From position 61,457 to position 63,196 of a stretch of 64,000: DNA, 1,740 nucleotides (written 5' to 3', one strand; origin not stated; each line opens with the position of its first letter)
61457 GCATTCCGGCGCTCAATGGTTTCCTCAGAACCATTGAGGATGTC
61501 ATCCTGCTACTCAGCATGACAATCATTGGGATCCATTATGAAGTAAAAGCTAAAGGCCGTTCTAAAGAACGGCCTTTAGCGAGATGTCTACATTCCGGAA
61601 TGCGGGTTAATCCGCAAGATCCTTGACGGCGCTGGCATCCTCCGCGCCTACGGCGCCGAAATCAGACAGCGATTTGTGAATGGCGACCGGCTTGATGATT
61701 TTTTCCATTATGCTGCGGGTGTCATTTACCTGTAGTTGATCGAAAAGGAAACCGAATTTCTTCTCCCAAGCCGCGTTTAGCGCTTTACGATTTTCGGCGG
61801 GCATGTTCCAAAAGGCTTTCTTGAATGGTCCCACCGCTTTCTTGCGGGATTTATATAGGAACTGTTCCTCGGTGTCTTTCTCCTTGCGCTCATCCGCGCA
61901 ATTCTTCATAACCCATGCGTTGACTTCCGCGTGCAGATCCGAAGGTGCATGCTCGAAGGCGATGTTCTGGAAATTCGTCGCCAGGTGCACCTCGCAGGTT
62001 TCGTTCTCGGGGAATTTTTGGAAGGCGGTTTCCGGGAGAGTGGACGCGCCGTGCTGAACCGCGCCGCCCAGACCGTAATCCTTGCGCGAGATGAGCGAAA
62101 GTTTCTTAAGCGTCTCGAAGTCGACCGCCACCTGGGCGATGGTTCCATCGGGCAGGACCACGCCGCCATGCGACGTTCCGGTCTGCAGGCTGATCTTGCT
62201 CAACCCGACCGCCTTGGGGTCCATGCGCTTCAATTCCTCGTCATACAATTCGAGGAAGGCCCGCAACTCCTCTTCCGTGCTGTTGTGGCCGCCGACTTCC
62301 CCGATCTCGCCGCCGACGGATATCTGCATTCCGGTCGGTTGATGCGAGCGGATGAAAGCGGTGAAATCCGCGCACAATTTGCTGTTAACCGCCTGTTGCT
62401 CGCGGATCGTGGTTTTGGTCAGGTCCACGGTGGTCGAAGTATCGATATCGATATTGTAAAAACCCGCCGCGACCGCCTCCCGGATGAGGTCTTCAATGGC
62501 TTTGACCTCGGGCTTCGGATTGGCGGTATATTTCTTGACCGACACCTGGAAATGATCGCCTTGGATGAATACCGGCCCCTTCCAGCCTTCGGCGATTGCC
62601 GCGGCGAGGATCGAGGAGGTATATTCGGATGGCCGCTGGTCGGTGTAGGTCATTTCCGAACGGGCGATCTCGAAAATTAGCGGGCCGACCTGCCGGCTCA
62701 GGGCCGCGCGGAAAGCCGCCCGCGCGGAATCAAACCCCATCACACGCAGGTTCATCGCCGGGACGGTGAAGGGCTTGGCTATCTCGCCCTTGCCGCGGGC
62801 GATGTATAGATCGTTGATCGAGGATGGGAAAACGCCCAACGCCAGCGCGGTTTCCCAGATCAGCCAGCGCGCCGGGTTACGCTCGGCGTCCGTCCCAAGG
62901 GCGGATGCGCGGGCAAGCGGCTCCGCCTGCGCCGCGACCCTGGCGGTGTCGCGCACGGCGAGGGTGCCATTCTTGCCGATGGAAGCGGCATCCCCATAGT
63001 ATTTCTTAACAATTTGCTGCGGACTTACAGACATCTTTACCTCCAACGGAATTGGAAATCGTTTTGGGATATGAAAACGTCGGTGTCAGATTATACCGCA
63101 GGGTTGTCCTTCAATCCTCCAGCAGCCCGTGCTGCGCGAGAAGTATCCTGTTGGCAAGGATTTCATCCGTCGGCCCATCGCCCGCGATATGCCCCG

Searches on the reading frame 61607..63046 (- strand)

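Call 43: search_protein_families(library=pfam, proteins=[window:61607-63046:-], max_evalue=0.0001)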
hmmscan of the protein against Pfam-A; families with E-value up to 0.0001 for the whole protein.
window:61607-63046:- (479 aa): 2 families
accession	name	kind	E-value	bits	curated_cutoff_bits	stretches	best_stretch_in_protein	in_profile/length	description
PF01116.26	F_bP_aldolase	-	4.1e-13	49.9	25.5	1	93-380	15-242/277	Fructose-bisphosphate aldolase class-II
PF08013.17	GatZ_KbaZ-like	-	1.3e-05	24.5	26.7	1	133-262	55-186/420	D-tagatose-1,6-bisphosphate aldolase subunit GatZ/KbaZ-like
